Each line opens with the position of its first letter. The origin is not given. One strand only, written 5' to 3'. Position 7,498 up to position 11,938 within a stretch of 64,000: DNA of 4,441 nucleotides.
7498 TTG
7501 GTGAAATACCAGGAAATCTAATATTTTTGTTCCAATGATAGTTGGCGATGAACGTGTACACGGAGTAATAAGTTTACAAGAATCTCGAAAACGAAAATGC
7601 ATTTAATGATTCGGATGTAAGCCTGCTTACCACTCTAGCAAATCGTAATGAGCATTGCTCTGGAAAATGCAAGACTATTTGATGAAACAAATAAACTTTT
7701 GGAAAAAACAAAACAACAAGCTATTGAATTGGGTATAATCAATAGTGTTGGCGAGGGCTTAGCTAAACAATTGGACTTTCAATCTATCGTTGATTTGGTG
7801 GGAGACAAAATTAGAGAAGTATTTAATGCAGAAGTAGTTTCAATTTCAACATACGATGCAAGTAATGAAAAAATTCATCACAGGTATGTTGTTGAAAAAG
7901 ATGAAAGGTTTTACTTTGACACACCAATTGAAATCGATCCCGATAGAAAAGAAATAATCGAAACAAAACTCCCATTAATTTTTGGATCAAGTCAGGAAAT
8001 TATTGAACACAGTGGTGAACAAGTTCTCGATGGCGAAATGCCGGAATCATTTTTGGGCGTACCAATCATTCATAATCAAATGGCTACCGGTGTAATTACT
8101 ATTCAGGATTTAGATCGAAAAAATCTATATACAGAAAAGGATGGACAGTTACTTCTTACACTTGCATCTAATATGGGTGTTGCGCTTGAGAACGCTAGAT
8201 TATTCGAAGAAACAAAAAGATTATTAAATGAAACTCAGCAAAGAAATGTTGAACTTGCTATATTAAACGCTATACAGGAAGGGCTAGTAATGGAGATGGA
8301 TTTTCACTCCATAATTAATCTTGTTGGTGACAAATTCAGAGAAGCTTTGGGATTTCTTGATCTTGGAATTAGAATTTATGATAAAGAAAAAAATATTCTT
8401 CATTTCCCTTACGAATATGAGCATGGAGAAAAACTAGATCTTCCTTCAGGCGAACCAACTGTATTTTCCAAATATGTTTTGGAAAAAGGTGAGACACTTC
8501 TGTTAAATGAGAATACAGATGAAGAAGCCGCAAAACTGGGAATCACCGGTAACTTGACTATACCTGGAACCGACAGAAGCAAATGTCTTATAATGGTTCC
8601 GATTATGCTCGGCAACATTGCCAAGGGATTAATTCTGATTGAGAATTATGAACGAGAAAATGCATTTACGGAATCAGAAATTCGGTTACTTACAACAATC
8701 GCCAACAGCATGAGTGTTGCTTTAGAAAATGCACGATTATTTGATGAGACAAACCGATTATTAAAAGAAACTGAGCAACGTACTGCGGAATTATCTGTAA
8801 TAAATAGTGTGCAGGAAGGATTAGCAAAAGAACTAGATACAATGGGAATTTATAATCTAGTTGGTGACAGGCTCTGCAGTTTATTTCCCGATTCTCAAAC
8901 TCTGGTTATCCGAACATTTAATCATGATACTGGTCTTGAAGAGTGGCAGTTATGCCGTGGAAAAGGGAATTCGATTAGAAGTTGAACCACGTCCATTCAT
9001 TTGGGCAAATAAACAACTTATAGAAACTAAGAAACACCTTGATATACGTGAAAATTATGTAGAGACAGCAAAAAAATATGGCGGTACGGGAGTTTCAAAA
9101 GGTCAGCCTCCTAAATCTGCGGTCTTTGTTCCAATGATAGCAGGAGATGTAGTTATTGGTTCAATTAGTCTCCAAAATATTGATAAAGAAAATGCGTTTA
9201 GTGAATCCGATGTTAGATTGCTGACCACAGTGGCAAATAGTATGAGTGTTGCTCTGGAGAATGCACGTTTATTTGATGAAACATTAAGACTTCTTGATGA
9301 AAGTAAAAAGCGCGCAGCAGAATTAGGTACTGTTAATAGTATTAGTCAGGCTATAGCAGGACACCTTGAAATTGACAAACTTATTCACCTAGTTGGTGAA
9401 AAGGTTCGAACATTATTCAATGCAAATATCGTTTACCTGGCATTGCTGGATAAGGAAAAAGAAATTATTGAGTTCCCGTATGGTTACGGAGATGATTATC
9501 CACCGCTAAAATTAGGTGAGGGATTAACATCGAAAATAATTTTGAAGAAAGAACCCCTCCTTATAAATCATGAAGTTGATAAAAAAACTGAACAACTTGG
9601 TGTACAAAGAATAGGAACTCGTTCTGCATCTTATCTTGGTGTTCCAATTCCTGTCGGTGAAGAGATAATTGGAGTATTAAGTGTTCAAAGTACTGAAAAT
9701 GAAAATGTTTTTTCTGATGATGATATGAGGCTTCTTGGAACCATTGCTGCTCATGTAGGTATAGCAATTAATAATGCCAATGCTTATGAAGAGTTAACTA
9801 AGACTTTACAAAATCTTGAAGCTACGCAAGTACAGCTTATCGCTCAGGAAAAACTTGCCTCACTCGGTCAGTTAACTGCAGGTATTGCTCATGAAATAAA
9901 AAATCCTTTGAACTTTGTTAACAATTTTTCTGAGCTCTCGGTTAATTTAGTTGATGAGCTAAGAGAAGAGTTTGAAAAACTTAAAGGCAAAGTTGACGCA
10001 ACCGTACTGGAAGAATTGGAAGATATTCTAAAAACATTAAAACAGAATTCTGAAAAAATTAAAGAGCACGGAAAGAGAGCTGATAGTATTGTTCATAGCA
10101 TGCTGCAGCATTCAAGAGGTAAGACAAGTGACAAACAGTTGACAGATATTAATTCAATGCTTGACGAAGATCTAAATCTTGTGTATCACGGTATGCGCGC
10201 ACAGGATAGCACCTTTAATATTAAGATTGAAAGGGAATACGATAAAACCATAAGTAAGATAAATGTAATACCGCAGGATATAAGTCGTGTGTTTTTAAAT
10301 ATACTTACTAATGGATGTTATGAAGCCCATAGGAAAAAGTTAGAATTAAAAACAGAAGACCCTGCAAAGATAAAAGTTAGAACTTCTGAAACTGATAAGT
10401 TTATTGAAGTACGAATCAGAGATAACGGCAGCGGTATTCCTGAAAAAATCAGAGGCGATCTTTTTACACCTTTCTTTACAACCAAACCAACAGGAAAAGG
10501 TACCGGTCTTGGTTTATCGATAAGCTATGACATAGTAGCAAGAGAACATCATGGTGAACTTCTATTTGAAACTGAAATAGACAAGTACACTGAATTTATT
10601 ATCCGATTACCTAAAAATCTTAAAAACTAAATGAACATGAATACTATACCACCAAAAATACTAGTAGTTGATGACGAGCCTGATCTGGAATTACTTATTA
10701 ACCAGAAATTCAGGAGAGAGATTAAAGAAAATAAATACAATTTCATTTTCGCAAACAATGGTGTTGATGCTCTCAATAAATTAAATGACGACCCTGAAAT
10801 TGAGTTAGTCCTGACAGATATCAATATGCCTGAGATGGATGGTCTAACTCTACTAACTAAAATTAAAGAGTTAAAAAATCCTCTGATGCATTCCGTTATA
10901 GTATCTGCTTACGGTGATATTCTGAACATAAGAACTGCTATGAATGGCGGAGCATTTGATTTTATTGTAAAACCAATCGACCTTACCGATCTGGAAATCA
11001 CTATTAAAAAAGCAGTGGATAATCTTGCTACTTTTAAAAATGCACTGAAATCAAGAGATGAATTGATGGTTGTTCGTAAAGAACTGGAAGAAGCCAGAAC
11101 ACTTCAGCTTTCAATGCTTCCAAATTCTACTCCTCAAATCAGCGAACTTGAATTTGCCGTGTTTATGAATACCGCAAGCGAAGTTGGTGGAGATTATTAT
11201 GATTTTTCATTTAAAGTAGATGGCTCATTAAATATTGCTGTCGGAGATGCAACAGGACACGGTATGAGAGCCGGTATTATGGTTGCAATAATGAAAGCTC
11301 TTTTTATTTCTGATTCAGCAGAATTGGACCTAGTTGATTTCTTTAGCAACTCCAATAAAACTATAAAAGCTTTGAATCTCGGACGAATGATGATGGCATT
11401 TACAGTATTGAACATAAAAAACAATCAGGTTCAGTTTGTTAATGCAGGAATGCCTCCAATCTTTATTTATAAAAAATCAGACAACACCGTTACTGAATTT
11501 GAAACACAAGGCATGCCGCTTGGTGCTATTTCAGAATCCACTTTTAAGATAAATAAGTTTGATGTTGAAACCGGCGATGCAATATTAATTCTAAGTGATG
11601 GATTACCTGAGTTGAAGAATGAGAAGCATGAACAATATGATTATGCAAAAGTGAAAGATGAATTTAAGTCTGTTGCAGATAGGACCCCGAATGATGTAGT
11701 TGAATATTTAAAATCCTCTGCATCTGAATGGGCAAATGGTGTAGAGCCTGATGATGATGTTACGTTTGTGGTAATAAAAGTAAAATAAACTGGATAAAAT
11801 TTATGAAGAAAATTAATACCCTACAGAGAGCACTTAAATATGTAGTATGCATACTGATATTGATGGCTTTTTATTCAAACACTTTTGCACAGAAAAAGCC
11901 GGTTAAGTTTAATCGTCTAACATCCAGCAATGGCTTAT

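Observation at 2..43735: Eleven SpoIIE/PP2C phosphatase genes in one co-directional 43.7-kb array, bracketed by two STAS genes with no kinase or sigma factor in view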

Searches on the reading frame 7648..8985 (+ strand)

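Call 4: search_protein_families(library=pfam, proteins=[window:7648-8985:+], max_evalue=0.001)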
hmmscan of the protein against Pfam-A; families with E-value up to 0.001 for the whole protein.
window:7648-8985:+ (445 aa): 3 families
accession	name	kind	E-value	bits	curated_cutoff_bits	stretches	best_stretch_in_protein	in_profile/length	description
PF13185.12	GAF_2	-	4.1e-21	76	28.6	2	42-181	2-136/136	GAF domain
PF01590.32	GAF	-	1.4e-16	61.6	22.4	2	43-180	1-133/133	GAF domain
PF13492.12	GAF_3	-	5.2e-08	33.8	27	0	306-361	73-129/129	GAF domain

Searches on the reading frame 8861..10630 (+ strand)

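Call 4: search_protein_families(library=pfam, proteins=[window:8861-10630:+], max_evalue=0.001)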
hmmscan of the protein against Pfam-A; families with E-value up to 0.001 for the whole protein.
window:8861-10630:+ (589 aa): 6 families
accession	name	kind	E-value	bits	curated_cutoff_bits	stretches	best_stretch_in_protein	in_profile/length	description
PF13185.12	GAF_2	-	1.3e-26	93.9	28.6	2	169-303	2-135/136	GAF domain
PF01590.32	GAF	-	3.9e-21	76.4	22.4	2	172-303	3-133/133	GAF domain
PF02518.31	HATPase_c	-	1.1e-19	71.4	26.4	1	472-585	4-109/111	Histidine kinase-, DNA gyrase B-, and HSP90-like ATPase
PF13492.12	GAF_3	-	2.6e-16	60.7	27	2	181-305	12-129/129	GAF domain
PF00512.31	HisKA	-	6.3e-09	36.2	26.9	1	335-419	2-62/66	His Kinase A (phospho-acceptor) domain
PF15714.11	SpoVT_C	-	2.9e-05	24.6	27.5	0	57-129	50-124/128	Stage V sporulation protein T C-terminal, transcription factor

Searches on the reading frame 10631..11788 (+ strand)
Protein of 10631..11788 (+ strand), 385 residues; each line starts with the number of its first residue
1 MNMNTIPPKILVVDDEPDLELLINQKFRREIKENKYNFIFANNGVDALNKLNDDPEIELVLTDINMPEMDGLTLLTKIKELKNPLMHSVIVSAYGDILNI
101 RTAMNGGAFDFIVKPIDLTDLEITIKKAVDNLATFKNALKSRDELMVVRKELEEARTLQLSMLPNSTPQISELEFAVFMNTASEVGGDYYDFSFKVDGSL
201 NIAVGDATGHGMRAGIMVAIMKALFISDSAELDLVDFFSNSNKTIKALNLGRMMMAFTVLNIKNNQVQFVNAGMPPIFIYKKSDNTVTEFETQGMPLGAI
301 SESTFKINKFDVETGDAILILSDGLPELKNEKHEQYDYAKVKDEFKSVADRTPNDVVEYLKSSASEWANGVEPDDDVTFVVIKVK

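Call 4: search_protein_families(library=pfam, proteins=[window:10631-11788:+], max_evalue=0.001)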
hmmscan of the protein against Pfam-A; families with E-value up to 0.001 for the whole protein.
window:10631-11788:+ (385 aa): 2 families
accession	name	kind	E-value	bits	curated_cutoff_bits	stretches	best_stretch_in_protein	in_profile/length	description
PF07228.17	SpoIIE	-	2.6e-32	112.8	25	1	197-384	2-191/192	Stage II sporulation protein E (SpoIIE)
PF00072.30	Response_reg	-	7.4e-21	74.8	30.2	1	10-124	1-109/111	Response regulator receiver domain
